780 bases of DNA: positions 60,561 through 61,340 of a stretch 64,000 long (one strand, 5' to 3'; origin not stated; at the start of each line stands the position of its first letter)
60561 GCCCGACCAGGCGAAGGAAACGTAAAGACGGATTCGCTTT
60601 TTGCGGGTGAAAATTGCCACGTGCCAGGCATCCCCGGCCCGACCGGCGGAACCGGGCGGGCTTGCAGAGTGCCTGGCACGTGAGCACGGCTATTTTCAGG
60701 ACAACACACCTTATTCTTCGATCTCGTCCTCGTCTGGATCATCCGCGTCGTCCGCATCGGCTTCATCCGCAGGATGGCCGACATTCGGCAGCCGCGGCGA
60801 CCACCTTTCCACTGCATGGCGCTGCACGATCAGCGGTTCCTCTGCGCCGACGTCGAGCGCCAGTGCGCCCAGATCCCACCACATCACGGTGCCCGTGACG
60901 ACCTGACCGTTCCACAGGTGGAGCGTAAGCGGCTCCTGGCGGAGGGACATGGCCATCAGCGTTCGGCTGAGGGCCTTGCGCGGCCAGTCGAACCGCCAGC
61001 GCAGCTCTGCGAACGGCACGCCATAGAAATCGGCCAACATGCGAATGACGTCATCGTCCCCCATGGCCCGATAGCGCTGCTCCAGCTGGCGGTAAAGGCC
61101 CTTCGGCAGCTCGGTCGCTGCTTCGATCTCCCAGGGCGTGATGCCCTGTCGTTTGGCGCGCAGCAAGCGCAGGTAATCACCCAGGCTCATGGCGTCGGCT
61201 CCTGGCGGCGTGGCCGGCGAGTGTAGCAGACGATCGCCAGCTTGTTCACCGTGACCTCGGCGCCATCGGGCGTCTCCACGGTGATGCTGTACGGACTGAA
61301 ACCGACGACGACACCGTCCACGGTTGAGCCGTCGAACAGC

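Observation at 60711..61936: Two tandem, translationally coupled paralogs fusing an XRE-type HTH to an Hfq/Sm-like domain, downstream of scpB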

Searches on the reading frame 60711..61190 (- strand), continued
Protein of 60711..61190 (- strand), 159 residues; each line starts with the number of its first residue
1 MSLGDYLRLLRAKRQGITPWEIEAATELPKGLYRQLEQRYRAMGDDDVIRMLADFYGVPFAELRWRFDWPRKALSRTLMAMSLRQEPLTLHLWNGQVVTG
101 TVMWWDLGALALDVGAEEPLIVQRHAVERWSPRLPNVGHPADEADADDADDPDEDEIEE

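Call 39: find_related_loci(query=A3, collection=genome_contigs, flank=4000)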
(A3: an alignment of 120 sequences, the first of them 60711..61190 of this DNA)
Query A3 (159 aa) in genome_contigs; peptide patterns used: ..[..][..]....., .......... (x = any residue, [..] = any of these).
97 stretches matched a pattern; 80 encode a relative of the query (tblastn E <= 1e-3); 79 distinct loci.
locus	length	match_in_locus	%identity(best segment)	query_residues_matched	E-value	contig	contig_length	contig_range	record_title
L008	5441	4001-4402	82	1-134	3e-74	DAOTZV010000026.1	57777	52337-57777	MAG TPA_asm: Anaerolineae bacterium isolate H6_565 k131_871809, whole genome shotgun sequence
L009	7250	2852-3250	82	1-133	4e-71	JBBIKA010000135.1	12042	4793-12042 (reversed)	MAG: Chloroflexota bacterium isolate CYS170214_bin_175 NODE_5495_length_12042_cov_18.980229, whole genome shotgun sequen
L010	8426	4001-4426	66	1-149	5e-63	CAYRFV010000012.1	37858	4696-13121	MAG TPA_asm: uncultured Anaerolineales bacterium isolate binchicken_co274_116 genome assembly, contig: NODE_2768_length_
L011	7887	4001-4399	70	1-133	1e-61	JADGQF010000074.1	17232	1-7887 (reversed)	MAG: Anaerolineales bacterium isolate Chersky.3_15 contig-100_1050, whole genome shotgun sequence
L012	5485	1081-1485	72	1-135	2e-60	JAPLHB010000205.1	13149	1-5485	MAG: Chloroflexota bacterium isolate LacPavin_0920_WC70_MAG_64_18 LacPavin_0920_WC70_scaffold_1467146, whole genome shot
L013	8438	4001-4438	65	1-148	3e-60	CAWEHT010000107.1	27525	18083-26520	MAG: uncultured Chloroflexia bacterium isolate MFD01112.bin.2.59 genome assembly, contig: contig_112715, whole genome sh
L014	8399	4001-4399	71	1-133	1e-59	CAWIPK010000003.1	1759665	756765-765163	MAG: uncultured Chloroflexia bacterium isolate MFD01721.bin.1.56 genome assembly, contig: contig_20194, whole genome sho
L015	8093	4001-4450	64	1-151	8e-60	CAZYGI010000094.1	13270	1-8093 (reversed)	MAG TPA_asm: uncultured Anaerolineales bacterium isolate binchicken_co115_307 genome assembly, contig: NODE_7156_length_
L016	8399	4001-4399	68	1-133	8e-58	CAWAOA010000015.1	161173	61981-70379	MAG: uncultured Chloroflexia bacterium isolate MFD03899.bin.2.51 genome assembly, contig: contig_54947, whole genome sho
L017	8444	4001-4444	62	1-153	8e-57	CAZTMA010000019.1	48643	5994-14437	MAG TPA_asm: uncultured Anaerolineales bacterium isolate SRP239243_co1_342 genome assembly, contig: NODE_875_length_4864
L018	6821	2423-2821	68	1-133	4e-57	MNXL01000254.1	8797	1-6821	MAG: Anaerolineae bacterium CG2_30_64_16 cg2_3.0_scaffold_12407_c, whole genome shotgun sequence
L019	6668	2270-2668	71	1-133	3e-56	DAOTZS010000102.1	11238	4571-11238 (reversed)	MAG TPA_asm: Anaerolineae bacterium isolate H6_552 k131_933203, whole genome shotgun sequence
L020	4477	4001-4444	60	1-153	2e-55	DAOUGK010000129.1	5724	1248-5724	MAG TPA_asm: Anaerolineae bacterium isolate R69_164 k135_799005, whole genome shotgun sequence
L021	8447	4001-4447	61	1-148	2e-55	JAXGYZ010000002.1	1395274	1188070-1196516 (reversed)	MAG: Anaerolineae bacterium isolate AnMBR.bin525 bin525_2, whole genome shotgun sequence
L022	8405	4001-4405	66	1-135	2e-54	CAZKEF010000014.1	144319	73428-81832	MAG TPA_asm: uncultured Anaerolineales bacterium isolate binchicken_co22_195 genome assembly, contig: NODE_96_length_144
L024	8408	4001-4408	69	1-135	3e-59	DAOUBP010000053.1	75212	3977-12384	MAG TPA_asm: Anaerolineae bacterium isolate H71_738 k91_798215, whole genome shotgun sequence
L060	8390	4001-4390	47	1-130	2e-32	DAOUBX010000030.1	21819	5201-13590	MAG TPA_asm: Anaerolineales bacterium isolate H71_756 k91_521570, whole genome shotgun sequence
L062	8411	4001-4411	46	1-136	2e-31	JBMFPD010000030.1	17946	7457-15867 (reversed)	MAG: Anaerolineae bacterium isolate KM4338-54 NODE_30_length_17946_cov_2.352230, whole genome shotgun sequence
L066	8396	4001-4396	45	1-130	7e-29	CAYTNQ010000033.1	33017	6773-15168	MAG TPA_asm: uncultured Anaerolineales bacterium isolate binchicken_co294_35 genome assembly, contig: NODE_1778_length_3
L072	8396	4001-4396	43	1-130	5e-27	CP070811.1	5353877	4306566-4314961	MAG: Anaerolineales bacterium isolate bin12 chromosome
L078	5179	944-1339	44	1-130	2e-23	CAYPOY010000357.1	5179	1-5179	MAG TPA_asm: uncultured Anaerolineales bacterium isolate SRP214966_co5_314 genome assembly, contig: NODE_18861_length_51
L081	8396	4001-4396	42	1-130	5e-23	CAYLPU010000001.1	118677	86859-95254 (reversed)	MAG TPA_asm: uncultured Anaerolineales bacterium isolate binchicken_co243_290 genome assembly, contig: NODE_58_length_11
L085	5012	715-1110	41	1-130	7e-21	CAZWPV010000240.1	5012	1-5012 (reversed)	MAG TPA_asm: uncultured Anaerolineales bacterium isolate binchicken_co228_317 genome assembly, contig: NODE_28333_length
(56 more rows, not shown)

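Call 43: search_protein_families(library=pfam, proteins=[L062:1531-3099:+, L062:4390-5811:+, L078:1489-3291:+, L066:5813-6463:-, L072:2870-3997:+, L072:4001-4408:+, L081:4065-5048:+], max_evalue=0.01)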
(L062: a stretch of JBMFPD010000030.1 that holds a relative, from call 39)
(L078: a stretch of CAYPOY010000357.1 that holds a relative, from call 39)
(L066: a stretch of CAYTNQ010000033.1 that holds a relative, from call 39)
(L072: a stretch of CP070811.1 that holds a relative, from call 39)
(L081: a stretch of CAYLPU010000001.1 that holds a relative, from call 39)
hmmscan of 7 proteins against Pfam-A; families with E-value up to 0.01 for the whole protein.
L062:1531-3099:+ (522 aa): 3 families
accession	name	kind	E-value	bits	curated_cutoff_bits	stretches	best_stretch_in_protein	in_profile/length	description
PF19289.4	PmbA_TldD_3rd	-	4.1e-39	134.4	22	1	275-503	1-203/220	PmbA/TldA metallopeptidase C-terminal domain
PF01523.21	PmbA_TldD_1st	-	2e-13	50.7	20.9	1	61-125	1-65/65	PmbA/TldA metallopeptidase domain 1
PF19290.4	PmbA_TldD_2nd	-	2.3e-10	41.3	20.9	1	156-268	2-105/109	PmbA/TldA metallopeptidase central domain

L062:4390-5811:+ (473 aa): 3 families
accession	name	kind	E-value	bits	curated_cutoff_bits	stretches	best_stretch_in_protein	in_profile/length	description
PF19289.4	PmbA_TldD_3rd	-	1.5e-45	155.5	22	1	247-470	1-220/220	PmbA/TldA metallopeptidase C-terminal domain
PF01523.21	PmbA_TldD_1st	-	3e-07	30.9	20.9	1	64-116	13-65/65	PmbA/TldA metallopeptidase domain 1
PF19290.4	PmbA_TldD_2nd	-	0.0022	18.9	20.9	0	167-237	32-106/109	PmbA/TldA metallopeptidase central domain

L078:1489-3291:+ (600 aa): 0 families

L066:5813-6463:- (216 aa): 1 family
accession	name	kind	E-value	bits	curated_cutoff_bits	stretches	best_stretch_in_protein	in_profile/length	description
PF00719.24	Pyrophosphatase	-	4.9e-56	189.2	23.5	1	55-206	1-152/153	Inorganic pyrophosphatase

L072:2870-3997:+ (375 aa): 5 families
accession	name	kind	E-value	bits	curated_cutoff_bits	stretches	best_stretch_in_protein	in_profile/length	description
PF01381.28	HTH_3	-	1.1e-08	35.4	23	1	143-191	3-51/55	Helix-turn-helix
PF13560.12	HTH_31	-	8.2e-05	23.3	27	1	144-190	9-56/64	Helix-turn-helix domain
PF13443.12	HTH_26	-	0.00021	21.9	22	1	140-190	1-52/63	Cro/C1-type HTH DNA-binding domain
PF17209.9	Hfq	-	0.00049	20.1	27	1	317-368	5-55/64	Hfq protein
PF21979.2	Hfq_1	-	0.00094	19.7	27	1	326-371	15-60/61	Hfq related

L072:4001-4408:+ (135 aa): 0 families

L081:4065-5048:+ (327 aa): 0 families

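Call 50: search_protein_families(library=padloc, proteins=[window:60711-61190:-], max_evalue=0.1)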
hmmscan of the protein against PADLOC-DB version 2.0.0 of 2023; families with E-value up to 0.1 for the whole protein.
window:60711-61190:- (159 aa): 1 family
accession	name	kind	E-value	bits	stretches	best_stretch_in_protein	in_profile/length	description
PDLC04313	PDC-M02B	-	0.015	12.4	1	46-76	63-93/380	-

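Call 51: search_protein_families(library=phrogs, proteins=[window:60711-61190:-], max_evalue=0.1)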
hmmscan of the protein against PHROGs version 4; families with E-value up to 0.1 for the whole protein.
window:60711-61190:- (159 aa): 1 family
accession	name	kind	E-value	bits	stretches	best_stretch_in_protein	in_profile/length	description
phrog_8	-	transcription regulation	0.027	14.9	1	1-63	75-135/346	transcriptional regulator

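Call 71: find_encoding_contigs(protein=P0280, flank=4000, max_places=3)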
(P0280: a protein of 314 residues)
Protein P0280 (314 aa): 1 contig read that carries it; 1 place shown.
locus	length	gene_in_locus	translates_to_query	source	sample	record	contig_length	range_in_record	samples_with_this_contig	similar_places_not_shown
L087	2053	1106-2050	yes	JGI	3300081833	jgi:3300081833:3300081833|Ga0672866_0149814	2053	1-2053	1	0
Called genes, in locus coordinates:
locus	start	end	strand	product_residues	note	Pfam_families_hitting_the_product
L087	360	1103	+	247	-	-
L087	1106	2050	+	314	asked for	-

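Call 73: find_encoding_contigs(protein=P0277, flank=6000, max_places=3)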
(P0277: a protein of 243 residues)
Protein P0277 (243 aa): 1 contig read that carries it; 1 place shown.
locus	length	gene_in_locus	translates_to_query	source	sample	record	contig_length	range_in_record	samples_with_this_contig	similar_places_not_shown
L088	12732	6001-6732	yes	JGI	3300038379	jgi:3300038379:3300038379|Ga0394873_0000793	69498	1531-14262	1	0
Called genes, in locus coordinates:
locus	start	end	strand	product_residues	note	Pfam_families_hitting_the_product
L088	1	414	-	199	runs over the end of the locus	PF13442:Cytochrome_CBB3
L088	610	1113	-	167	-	PF03473:MOSC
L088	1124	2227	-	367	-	-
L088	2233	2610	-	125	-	-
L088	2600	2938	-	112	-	-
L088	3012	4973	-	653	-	PF01757:Acyl_transf_3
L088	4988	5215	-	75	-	-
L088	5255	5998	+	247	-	-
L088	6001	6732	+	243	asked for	-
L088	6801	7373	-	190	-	-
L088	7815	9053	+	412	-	PF13506:Glyco_transf_21, PF00535:Glycos_transf_2, PF10111:Glyco_tranf_2_2 (faint), PF13641:Glyco_tranf_2_3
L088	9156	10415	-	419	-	PF02812:ELFV_dehydrog_N, PF00208:ELFV_dehydrog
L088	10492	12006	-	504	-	PF02934:GatB_N, PF02637:GatB_Yqey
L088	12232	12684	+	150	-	PF10722:YbjN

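Call 74: find_encoding_contigs(protein=P0286, flank=6000, max_places=3)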
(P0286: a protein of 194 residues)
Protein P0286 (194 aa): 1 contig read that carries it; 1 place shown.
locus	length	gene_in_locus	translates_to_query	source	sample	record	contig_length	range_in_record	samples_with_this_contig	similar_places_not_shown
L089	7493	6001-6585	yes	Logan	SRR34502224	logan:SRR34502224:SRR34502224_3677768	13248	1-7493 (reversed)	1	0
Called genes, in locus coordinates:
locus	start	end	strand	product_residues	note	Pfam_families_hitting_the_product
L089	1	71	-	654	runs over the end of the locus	PF03483:B3_4, PF00579:tRNA-synt_1b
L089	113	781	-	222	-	PF07929:PRiA4_ORF3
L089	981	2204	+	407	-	-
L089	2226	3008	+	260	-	PF03781:FGE-sulfatase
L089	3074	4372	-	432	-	PF13091:PLDc_2, PF00614:PLDc (weak), PF13091:PLDc_2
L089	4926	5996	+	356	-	-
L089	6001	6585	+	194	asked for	-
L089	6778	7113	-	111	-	PF01545:Cation_efflux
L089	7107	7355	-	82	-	-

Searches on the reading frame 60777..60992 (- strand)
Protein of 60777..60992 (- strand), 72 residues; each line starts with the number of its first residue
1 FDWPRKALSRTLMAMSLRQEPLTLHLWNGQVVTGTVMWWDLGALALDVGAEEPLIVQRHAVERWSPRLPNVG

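Call 64: search_solved_structures(query=A7, max_evalue=1, show_alignments=2)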
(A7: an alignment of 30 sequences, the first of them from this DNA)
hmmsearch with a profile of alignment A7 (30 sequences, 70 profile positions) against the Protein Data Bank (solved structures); distinct sequences matched with E-value up to 1: 51.
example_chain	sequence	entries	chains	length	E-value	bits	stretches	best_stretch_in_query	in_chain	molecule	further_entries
6gwk_A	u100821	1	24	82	2e-07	34.1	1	11-63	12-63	RNA-binding protein Hfq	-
5szd_A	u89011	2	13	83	4.4e-07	33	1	11-63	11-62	RNA-binding protein Hfq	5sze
3ahu_A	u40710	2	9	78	4.6e-06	29.8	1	11-67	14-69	Protein hfq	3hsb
7ogw_A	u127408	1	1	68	8.9e-06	28.8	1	12-63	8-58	RNA-binding protein Hfq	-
7og8_A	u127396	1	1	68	9.1e-06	28.8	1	12-63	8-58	RNA-binding protein Hfq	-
7oh8_A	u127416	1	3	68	9.7e-06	28.7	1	12-63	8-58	RNA-binding protein Hfq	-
4jri_A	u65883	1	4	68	3.2e-05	27.1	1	12-63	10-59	Protein hfq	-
3sb2_A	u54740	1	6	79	5e-05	26.4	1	12-63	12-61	Protein hfq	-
3hfn_A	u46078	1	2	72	7.1e-05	25.9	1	12-56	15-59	Asl2047 protein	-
3hfo_A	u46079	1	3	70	0.00015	24.9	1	16-58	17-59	Ssr3341 protein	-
8p91_A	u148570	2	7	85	0.00017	24.8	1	12-63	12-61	RNA-binding protein Hfq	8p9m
6qlb_E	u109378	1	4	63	0.00027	24.1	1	12-63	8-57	RNA-binding protein Hfq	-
3qo3_A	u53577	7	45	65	0.0003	24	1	12-63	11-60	Protein hfq | RNA-binding protein Hfq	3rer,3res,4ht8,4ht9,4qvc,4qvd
6bdg_A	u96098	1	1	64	0.0003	23.9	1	12-63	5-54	RNA-binding protein Hfq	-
6o1k_C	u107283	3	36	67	0.0003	23.9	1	12-63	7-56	RNA-binding protein Hfq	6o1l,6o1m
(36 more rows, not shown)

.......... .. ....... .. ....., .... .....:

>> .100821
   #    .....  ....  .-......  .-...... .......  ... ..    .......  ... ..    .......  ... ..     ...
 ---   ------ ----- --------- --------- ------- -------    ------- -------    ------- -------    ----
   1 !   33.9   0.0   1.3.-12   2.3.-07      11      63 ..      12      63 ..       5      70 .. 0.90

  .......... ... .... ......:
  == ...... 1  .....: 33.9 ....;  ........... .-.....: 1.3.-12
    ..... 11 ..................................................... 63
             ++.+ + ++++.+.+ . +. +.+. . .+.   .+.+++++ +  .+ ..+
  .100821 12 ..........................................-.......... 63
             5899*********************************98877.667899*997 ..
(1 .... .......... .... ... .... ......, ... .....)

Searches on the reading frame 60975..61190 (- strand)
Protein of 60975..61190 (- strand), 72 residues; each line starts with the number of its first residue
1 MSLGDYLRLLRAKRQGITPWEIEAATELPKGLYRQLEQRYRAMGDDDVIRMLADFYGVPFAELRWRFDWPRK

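Call 60: search_solved_structures(query=A6, max_evalue=10, show_alignments=2)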
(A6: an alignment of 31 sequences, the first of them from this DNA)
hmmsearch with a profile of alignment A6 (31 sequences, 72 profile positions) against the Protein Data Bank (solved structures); distinct sequences matched with E-value up to 10: 29.
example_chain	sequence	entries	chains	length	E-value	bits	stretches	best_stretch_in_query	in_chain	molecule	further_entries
7t8i_A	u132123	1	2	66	0.00066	23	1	1-63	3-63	Phage element (ICEBs1)transcriptional regulator (Xre family)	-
3kxa_A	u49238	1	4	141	0.0015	21.9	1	13-69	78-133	Putative uncharacterized protein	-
2ewt_A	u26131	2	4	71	0.0086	19.4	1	3-63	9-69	putative DNA-binding protein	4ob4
3f51_A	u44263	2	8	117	0.0094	19.3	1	3-46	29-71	Clp gene regulator (ClgR)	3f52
7t5u_A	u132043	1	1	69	0.032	17.6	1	3-58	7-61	Helix-turn-helix domain-containing protein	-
6rnz_A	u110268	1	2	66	0.064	16.6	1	1-65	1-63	HTH-type transcriptional regulator DdrOC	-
9sf2_A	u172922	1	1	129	0.073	16.4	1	7-61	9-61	Transcriptional regulator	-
6jq1_A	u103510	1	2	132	0.097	16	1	1-65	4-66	Transcriptional regulator, XRE family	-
8tac_A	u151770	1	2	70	0.1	15.9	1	16-52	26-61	DBP48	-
9jm5_B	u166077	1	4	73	0.21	15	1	32-65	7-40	LRO-C4-13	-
9jlo_A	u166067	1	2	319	0.23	14.8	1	9-67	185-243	L-lactate dehydrogenase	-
6ywe_e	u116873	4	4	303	0.23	14.8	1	2-29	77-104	60S ribosomal protein L1, mitochondrial | 60S ribosomal protein L1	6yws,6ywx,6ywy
9iaq_A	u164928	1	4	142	0.24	14.7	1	7-55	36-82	HTH cro/C1-type domain-containing protein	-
6rmq_A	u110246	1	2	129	0.25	14.7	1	1-65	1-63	HTH-type transcriptional regulator DdrOC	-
6rnx_A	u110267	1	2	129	0.27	14.6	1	1-65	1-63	HTH-type transcriptional regulator DdrOC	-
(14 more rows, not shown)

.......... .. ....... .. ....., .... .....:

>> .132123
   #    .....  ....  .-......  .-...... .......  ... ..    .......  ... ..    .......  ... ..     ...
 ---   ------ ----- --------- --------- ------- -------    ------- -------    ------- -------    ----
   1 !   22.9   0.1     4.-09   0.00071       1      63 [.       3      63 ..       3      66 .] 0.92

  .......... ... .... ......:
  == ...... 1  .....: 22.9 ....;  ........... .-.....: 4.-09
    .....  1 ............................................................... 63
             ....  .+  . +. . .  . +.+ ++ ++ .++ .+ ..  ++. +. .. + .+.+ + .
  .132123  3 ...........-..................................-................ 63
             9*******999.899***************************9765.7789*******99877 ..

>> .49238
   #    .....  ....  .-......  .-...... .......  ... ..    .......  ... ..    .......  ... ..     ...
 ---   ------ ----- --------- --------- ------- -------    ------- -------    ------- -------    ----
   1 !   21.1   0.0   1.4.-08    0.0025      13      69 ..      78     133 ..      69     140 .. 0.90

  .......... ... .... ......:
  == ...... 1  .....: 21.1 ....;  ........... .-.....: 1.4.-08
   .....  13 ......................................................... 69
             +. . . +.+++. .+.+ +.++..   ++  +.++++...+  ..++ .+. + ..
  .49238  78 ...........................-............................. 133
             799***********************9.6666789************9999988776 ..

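Call 61: search_protein_families(library=pfam, alignment_id=A6, max_evalue=0.01)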
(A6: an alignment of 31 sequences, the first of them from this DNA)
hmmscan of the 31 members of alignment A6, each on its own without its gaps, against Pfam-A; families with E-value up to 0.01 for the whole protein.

A. member 1, seq(72 aa): 1 family
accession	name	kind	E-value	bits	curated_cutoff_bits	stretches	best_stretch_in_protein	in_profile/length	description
PF13560.12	HTH_31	-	2e-05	25.2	27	1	3-64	2-62/64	Helix-turn-helix domain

B. families by the number of members that match (of 31 scanned): 5 families
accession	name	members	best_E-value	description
PF13560.12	HTH_31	17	5.2e-07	Helix-turn-helix domain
PF01381.28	HTH_3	6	5e-06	Helix-turn-helix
PF12844.13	HTH_19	4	0.00049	Helix-turn-helix domain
PF13518.12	HTH_28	2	0.00061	Helix-turn-helix domain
PF13443.12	HTH_26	1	0.0028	Cro/C1-type HTH DNA-binding domain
